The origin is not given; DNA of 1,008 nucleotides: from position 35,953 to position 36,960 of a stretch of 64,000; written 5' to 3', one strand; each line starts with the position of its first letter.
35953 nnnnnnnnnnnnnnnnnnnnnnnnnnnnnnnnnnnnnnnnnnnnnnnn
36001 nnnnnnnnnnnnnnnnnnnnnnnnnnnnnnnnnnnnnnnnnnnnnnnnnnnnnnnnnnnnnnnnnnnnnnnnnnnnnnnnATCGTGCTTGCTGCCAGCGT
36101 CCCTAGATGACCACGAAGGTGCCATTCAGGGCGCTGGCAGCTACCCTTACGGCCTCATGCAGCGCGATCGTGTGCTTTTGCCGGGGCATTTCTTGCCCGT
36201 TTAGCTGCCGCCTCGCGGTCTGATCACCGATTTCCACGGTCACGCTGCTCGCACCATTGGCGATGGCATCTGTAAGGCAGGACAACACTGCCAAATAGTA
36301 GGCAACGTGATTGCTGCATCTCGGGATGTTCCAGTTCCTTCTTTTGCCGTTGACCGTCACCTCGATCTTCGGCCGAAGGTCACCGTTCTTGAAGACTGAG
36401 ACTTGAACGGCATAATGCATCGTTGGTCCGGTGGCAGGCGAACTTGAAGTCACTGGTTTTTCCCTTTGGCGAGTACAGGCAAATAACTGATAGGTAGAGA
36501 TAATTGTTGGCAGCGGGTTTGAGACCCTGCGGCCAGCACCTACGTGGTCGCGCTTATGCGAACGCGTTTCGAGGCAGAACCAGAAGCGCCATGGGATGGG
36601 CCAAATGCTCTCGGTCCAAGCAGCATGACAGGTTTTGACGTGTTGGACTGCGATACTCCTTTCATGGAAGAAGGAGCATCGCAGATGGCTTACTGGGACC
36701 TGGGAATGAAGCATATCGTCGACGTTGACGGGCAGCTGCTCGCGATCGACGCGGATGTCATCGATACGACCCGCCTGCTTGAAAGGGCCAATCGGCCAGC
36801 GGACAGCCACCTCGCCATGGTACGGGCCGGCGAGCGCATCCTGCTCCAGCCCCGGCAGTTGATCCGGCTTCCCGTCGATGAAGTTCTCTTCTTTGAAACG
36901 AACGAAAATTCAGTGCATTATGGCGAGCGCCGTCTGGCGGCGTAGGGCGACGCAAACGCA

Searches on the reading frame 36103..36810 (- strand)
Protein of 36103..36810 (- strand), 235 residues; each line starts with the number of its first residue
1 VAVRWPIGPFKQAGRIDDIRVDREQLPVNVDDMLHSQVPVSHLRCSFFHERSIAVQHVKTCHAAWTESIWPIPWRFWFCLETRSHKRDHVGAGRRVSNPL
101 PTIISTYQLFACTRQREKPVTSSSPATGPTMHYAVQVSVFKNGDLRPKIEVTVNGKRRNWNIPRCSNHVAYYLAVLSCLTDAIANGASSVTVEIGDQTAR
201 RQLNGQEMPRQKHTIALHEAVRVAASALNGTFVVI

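Call 5: search_protein_families(library=pfam, proteins=[window:36103-36810:-], max_evalue=0.01)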
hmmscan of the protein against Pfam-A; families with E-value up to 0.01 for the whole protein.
window:36103-36810:- (235 aa): 1 family
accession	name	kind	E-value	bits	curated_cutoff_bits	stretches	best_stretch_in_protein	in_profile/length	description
PF13456.12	RVT_3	-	0.00037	20.8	21.6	1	164-225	37-97/123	Reverse transcriptase-like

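Call 6: search_protein_families(library=padloc, proteins=[window:36103-36810:-], max_evalue=0.01)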
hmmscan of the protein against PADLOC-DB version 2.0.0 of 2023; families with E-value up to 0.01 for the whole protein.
window:36103-36810:- (235 aa): 0 families

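Call 7: search_protein_families(library=ncbifam, proteins=[window:36103-36810:-], max_evalue=0.01)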
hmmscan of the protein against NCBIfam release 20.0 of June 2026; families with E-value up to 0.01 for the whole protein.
window:36103-36810:- (235 aa): 1 family
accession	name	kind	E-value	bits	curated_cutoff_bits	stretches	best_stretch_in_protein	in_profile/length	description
NF041175.1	RNAseHI_Thmprot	equivalog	0.0006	19.6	140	1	164-228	45-109/143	ribonuclease HI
